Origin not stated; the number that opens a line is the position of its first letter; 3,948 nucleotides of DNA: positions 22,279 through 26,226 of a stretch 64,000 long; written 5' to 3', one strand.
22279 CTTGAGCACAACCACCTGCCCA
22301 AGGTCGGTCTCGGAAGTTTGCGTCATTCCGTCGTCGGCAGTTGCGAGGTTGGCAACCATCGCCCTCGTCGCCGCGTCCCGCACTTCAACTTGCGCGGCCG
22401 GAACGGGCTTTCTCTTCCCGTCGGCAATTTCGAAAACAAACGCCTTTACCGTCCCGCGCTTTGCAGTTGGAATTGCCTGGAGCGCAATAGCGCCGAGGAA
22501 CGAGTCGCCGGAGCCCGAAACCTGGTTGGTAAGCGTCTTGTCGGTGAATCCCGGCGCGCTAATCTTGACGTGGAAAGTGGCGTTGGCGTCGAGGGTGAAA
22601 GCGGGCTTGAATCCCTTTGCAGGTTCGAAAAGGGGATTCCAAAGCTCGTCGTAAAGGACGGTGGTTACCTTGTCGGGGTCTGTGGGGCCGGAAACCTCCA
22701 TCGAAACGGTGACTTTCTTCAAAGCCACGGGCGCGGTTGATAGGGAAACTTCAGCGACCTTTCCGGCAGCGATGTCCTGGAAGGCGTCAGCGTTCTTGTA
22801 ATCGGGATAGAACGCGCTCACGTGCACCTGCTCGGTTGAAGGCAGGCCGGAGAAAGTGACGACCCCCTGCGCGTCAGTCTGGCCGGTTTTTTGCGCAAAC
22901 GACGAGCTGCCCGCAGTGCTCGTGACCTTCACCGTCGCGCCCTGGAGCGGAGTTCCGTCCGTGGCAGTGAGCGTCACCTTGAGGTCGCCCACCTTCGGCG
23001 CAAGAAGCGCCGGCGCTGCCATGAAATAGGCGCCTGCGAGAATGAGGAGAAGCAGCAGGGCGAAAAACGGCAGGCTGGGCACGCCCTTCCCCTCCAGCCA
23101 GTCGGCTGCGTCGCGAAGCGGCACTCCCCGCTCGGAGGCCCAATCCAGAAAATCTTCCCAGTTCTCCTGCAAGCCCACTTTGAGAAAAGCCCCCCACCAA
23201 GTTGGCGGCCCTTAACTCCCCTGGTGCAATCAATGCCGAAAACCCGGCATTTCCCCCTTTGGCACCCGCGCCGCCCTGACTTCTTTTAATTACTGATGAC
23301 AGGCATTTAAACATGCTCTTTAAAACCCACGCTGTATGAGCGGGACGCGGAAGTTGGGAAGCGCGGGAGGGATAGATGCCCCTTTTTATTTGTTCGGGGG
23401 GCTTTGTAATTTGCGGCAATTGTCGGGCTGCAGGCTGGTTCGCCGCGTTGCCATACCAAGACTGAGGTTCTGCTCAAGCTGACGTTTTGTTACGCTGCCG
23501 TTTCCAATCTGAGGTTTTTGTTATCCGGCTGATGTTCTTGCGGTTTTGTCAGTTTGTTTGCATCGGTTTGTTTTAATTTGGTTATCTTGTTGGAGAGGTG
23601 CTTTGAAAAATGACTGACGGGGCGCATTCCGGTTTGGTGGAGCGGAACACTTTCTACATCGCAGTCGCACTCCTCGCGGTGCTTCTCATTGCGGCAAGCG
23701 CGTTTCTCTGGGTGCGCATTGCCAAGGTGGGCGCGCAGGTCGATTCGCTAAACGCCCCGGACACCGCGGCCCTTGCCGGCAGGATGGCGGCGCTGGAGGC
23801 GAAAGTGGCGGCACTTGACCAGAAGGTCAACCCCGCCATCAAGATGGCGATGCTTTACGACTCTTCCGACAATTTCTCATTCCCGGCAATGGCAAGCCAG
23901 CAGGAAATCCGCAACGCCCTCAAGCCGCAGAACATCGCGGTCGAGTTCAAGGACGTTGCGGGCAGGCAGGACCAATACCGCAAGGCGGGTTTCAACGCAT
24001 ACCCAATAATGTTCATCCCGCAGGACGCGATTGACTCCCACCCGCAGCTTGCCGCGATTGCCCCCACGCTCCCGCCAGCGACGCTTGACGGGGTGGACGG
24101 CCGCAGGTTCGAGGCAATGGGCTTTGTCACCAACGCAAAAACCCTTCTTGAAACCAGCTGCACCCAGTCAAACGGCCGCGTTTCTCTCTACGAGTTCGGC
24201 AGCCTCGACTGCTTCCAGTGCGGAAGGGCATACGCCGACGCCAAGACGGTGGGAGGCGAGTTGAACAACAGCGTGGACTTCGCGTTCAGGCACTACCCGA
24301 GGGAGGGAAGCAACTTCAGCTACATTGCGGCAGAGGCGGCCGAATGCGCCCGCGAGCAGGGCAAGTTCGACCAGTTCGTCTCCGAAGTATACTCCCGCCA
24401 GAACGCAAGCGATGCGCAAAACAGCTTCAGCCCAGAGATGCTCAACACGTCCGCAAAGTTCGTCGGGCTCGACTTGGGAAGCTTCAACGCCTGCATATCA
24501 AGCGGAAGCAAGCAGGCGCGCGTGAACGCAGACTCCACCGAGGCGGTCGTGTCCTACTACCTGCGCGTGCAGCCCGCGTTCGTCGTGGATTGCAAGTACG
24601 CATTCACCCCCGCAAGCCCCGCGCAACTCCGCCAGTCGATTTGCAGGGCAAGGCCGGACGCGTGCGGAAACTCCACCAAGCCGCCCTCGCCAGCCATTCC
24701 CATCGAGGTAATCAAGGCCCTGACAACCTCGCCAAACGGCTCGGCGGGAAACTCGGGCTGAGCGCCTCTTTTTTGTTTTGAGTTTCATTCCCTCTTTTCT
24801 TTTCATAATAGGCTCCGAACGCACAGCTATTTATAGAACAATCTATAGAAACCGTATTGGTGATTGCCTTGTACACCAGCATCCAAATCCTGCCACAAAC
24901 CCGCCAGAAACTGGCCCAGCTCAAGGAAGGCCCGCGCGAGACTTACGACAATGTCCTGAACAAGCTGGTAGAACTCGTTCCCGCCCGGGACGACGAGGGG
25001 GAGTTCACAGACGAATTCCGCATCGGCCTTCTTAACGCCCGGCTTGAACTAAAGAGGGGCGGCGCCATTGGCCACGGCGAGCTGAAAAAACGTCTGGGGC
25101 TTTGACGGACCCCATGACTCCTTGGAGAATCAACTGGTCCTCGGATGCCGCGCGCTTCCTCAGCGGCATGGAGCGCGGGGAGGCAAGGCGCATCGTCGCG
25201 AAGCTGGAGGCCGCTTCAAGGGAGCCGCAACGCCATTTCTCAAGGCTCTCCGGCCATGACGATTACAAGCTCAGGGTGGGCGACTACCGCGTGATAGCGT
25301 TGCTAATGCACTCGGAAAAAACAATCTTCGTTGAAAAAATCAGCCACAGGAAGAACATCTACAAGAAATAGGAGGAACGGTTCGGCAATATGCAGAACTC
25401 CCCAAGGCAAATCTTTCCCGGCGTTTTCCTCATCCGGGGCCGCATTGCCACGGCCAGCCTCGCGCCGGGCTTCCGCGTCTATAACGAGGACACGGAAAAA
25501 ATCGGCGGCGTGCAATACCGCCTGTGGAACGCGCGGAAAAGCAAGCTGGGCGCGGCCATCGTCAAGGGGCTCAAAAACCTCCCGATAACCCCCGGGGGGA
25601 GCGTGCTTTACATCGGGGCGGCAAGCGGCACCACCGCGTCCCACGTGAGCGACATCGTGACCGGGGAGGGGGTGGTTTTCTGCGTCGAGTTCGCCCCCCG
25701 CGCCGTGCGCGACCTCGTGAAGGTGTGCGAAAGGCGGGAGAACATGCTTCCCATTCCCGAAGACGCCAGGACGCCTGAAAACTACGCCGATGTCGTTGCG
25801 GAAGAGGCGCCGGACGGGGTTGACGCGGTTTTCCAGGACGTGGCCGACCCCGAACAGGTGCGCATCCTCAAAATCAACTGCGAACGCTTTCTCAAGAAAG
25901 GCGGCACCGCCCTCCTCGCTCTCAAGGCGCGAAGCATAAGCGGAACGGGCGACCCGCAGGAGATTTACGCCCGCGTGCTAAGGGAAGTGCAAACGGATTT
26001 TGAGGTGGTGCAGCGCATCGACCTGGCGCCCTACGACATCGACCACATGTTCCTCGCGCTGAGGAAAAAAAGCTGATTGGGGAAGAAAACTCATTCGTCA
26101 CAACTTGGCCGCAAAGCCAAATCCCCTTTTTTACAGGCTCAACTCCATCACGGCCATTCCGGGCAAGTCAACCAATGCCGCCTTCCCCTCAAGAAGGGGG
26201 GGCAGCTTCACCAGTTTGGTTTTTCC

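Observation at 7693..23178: Single 15.5-kb ORF encoding a 5,161-aa membrane-anchored, repeat-built, cysteine-rich giant protein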

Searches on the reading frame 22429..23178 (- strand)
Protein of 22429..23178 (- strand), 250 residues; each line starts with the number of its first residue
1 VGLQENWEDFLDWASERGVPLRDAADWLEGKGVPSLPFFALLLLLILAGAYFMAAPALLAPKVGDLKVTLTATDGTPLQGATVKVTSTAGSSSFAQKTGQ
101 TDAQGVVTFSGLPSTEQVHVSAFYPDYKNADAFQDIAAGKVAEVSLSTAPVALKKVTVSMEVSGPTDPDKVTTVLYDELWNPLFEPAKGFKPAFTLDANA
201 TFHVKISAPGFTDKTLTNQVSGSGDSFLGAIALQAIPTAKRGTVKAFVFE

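Call 51: find_related_loci(query=A5, collection=metagenome_contigs, flank=10000)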
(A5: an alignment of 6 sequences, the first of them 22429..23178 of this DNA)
Query A5 (250 aa) in metagenome_contigs; peptide patterns used: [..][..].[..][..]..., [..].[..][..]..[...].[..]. (x = any residue, [..] = any of these).
600 stretches matched a pattern (row limit reached: there are more); 28 encode a relative of the query (tblastn E <= 1e-3); 28 distinct loci.
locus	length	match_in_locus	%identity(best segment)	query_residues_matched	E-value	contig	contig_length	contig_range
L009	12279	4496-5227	56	3-248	5e-72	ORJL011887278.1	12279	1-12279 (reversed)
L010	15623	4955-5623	33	1-225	4e-32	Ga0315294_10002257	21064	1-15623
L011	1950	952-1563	33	1-212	3e-27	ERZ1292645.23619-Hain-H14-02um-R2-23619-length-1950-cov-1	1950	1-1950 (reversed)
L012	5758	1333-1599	32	1-91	3e-10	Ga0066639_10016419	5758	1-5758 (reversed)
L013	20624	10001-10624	24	4-212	1e-9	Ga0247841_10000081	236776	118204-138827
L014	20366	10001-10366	25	4-128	5e-9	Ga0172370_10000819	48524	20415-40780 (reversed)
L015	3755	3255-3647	27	3-139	7e-9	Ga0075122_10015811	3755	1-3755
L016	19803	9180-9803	23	4-213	1e-8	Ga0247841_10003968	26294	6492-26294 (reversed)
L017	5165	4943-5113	37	1-54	1e-8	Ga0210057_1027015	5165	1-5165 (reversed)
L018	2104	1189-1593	23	3-150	2e-8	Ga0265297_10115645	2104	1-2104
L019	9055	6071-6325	30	3-90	4e-8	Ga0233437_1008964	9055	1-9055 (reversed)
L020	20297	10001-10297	28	3-101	4e-8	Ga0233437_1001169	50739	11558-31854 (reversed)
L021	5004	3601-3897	29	3-101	4e-8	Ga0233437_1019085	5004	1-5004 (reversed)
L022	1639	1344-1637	29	4-103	5e-8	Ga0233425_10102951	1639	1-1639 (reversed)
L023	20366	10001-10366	23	3-128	1e-7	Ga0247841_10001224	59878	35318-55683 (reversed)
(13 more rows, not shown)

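Call 89: search_protein_families(library=pfam, proteins=[L013:9953-19165:+, L020:9938-18331:+, L010:4955-15343:+], max_evalue=0.01)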
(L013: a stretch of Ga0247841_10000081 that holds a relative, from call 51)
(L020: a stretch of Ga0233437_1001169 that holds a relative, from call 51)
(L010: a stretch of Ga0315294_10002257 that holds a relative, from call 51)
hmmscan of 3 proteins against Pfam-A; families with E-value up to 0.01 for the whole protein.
L013:9953-19165:+ (3071 aa): 5 families
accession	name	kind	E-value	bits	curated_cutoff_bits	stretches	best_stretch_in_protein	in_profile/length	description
PF13620.12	CarboxypepD_reg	-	2.5e-15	57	32.3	3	168-240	5-77/82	Carboxypeptidase regulatory-like domain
PF13715.12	CarbopepD_reg_2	-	1e-09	38.7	32.2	1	169-247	5-79/88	CarboxypepD_reg-like domain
PF08308.17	PEGA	-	0.00085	19.6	20.8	0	216-242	39-65/71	PEGA domain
PF24107.1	DUF7382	-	0.0019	18.5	27.4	0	250-279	17-46/65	Domain of unknown function (DUF7382)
PF11974.14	bMG3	-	0.0041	17.5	34.9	0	335-382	6-53/103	Bacterial alpha-2-macroglobulin MG3 domain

L020:9938-18331:+ (2798 aa): 2 families
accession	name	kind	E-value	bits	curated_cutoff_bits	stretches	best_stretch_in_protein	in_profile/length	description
PF13620.12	CarboxypepD_reg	-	5.6e-08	33.5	32.3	0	168-233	2-65/82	Carboxypeptidase regulatory-like domain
PF22067.2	Cep192_D3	-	0.0052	17.3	27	0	1134-1196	8-68/99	Cep192 domain 3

L010:4955-15343:+ (3463 aa): 8 families
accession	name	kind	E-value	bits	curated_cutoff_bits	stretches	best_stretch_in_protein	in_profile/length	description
PF13620.12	CarboxypepD_reg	-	6.4e-25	87.8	32.3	4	68-134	5-71/82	Carboxypeptidase regulatory-like domain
PF17802.7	SpaA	-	2e-08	34.7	23.1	0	73-113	12-53/91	Prealbumin-like fold domain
PF24025.1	Ig_DR_A0283-like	-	2e-06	28.5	27.1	0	64-113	8-57/102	DR_A0283-like, Ig-like domain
PF13715.12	CarbopepD_reg_2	-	4.8e-06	27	32.2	0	73-135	10-67/88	CarboxypepD_reg-like domain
PF24107.1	DUF7382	-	0.00029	21.1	27.4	0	59-105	16-63/65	Domain of unknown function (DUF7382)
PF17789.7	MG4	-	0.002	18.8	24.7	0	66-110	19-63/95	Macroglobulin domain MG4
PF17210.9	SdrD_B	-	0.0023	18.5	29.7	0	74-147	21-90/112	SdrD B-like domain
PF02369.22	Big_1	-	0.0059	17.1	34.9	1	62-107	18-65/93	Bacterial Ig-like domain (group 1)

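Call 92: search_protein_families(library=pfam, proteins=[L013:4615-6519:+, L013:6747-9071:-, L013:9114-9818:+, L020:2843-5134:+, L020:5357-5962:+, L020:6258-8051:+, L020:8042-9769:+, L020:18411-19868:+, L013:2592-3578:+, L013:3687-4448:+], max_evalue=0.001)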
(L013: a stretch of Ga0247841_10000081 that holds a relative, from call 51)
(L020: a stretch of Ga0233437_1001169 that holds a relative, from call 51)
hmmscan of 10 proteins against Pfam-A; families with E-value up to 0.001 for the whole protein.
L013:4615-6519:+ (634 aa): 7 families
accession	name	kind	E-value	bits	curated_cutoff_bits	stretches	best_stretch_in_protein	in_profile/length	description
PF10996.14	Beta-Casp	-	6.8e-26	91.6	27.7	1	422-544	2-120/120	Beta-Casp domain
PF17214.9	KH_TffA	-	6.6e-24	84.1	22.6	1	6-72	2-68/68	Transcription termination factor FttA, KH domain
PF07521.17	RMMBL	-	2e-18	66.5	21.6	1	562-622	2-60/63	Zn-dependent metallo-hydrolase RNA specificity domain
PF00753.33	Lactamase_B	-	9.5e-13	49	22.7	1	195-359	5-156/196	Metallo-beta-lactamase superfamily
PF16661.11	Lactamase_B_6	-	4.3e-12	46.2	27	1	200-353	1-162/193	Metallo-beta-lactamase superfamily domain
PF12706.13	Lactamase_B_2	-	2.3e-08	34.4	27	1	206-382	1-168/200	Beta-lactamase superfamily domain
PF23023.1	Anti-Pycsar_Apyc1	-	5e-05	23.3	50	1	224-362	43-176/250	Anti-Pycsar protein Apyc1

L013:6747-9071:- (774 aa): 2 families
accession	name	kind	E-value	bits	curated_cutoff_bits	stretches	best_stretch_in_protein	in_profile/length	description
PF00437.27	T2SSE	-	1.1e-20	74.1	24.9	1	368-607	50-275/370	Type II/IV secretion system protein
PF06414.18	Zeta_toxin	-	3.4e-05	23.8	22.3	1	461-505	19-64/199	Zeta toxin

L013:9114-9818:+ (234 aa): 0 families

L020:2843-5134:+ (763 aa): 1 family
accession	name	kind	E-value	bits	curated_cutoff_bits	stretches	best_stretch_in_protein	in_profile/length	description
PF00437.27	T2SSE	-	3.6e-19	69.1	24.9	1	373-607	55-275/370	Type II/IV secretion system protein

L020:5357-5962:+ (201 aa): 0 families

L020:6258-8051:+ (597 aa): 0 families

L020:8042-9769:+ (575 aa): 0 families

L020:18411-19868:+ (485 aa): 0 families

L013:2592-3578:+ (328 aa): 0 families

L013:3687-4448:+ (253 aa): 1 family
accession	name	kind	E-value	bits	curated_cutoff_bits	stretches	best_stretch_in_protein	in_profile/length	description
PF00227.31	Proteasome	-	1.2e-49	168.9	22.4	1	41-222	2-188/189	Proteasome subunit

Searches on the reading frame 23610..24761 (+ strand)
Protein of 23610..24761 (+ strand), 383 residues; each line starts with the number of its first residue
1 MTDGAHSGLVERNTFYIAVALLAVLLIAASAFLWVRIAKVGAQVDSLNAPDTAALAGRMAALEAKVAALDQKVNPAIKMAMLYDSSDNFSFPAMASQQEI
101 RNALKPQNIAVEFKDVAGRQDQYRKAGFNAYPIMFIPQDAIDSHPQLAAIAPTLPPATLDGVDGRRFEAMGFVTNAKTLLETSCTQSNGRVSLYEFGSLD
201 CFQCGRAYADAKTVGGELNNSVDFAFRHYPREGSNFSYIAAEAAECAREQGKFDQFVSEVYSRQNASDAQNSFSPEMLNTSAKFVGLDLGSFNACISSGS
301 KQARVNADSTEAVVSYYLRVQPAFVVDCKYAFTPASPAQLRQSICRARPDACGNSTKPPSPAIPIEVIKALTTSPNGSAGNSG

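Call 7: search_protein_families(library=pfam, proteins=[window:23610-24761:+], max_evalue=0.01)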
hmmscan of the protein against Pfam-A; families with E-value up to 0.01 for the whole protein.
window:23610-24761:+ (383 aa): 1 family
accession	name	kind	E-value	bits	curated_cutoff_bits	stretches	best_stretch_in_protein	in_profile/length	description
PF13462.12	Thioredoxin_4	-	2.1e-11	44.7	23.2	1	189-344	13-163/165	Thioredoxin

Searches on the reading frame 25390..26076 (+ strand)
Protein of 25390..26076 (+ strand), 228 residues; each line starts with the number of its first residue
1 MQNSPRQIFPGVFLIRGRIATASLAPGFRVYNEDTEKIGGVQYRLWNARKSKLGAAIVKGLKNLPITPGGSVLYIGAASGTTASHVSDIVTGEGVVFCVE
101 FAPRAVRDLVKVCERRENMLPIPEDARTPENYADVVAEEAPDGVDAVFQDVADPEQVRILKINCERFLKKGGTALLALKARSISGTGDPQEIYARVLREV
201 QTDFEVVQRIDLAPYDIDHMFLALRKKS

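Call 7: search_protein_families(library=pfam, proteins=[window:25390-26076:+], max_evalue=0.01)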
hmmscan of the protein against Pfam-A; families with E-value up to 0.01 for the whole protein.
window:25390-26076:+ (228 aa): 1 family
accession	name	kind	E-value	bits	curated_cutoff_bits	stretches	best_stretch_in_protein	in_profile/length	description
PF01269.23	Fibrillarin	-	2.3e-75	253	27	1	6-224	4-223/227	Fibrillarin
